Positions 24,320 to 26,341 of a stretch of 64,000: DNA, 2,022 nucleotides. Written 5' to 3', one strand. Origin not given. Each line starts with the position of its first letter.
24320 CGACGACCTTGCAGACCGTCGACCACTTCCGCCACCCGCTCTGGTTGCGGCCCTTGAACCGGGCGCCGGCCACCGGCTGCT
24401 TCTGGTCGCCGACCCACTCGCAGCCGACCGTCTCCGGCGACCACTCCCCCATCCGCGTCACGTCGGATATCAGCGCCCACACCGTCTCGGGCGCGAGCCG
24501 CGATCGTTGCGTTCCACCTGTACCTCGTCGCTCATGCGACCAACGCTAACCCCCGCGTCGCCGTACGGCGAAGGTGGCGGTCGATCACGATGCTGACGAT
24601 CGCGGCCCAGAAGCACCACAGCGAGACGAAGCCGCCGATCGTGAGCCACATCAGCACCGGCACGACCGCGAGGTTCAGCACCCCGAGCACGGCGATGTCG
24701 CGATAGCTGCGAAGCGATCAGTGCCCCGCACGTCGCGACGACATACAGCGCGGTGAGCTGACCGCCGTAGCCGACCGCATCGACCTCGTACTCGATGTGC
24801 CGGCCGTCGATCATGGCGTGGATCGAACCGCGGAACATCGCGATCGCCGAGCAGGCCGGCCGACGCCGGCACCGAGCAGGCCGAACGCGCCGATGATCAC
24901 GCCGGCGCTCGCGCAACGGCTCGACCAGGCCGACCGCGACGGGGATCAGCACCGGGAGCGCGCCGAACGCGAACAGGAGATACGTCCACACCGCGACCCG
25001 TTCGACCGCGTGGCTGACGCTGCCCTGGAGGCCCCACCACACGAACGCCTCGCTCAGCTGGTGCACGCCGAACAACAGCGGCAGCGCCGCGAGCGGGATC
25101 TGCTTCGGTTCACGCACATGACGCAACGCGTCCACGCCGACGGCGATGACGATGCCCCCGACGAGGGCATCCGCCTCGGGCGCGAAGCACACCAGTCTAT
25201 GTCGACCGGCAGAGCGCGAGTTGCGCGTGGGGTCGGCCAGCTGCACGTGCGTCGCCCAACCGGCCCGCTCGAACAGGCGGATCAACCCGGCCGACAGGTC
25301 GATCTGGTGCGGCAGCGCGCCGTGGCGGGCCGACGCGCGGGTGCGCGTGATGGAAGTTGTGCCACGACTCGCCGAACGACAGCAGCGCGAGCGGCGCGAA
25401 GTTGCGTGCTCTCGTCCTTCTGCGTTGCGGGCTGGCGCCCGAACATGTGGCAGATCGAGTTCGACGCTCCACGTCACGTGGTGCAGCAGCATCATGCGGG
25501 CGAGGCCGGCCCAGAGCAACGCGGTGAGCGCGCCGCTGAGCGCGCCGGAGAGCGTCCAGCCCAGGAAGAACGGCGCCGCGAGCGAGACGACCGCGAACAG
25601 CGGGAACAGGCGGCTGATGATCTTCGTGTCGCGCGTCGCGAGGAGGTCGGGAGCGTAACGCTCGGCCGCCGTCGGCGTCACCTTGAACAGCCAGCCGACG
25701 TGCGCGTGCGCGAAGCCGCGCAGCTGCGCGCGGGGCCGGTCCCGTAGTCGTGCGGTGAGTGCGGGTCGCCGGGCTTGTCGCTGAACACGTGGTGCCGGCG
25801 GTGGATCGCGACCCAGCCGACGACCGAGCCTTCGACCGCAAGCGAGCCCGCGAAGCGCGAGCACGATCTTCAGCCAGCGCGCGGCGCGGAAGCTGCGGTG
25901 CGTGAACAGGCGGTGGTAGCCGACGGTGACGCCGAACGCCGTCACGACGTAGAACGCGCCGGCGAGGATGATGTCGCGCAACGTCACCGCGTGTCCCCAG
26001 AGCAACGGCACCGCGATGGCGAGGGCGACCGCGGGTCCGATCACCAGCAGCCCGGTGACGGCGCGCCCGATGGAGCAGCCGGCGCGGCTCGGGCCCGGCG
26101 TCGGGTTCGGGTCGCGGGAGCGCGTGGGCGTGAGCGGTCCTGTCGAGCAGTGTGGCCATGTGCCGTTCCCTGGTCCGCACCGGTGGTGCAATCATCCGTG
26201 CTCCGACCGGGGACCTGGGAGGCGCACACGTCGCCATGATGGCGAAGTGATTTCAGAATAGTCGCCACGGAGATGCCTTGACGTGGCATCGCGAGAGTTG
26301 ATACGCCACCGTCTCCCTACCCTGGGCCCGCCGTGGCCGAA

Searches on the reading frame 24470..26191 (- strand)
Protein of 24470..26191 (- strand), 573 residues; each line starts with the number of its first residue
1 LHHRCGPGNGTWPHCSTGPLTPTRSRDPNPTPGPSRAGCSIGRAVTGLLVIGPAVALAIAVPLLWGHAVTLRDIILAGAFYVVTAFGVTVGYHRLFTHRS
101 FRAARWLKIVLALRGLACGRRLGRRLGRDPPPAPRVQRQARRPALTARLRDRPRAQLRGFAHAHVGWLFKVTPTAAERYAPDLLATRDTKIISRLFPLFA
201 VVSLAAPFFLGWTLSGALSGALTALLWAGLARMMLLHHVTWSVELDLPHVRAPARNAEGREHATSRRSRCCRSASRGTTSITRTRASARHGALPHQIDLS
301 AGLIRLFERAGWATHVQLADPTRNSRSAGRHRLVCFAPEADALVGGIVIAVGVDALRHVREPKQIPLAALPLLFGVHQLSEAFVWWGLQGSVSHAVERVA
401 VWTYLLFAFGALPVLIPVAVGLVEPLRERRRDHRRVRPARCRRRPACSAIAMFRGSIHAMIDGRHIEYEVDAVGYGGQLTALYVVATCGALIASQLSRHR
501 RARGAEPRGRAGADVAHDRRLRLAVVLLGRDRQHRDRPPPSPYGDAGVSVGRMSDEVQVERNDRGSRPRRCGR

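Call 30: search_protein_families(library=pfam, proteins=[window:24470-26191:-], max_evalue=0.001)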
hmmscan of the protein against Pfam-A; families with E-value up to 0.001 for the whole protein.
window:24470-26191:- (573 aa): 1 family
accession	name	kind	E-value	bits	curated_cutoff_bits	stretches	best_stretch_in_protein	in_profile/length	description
PF20334.3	DUF6629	-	1e-17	65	27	1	334-495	1-153/209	Family of unknown function (DUF6629)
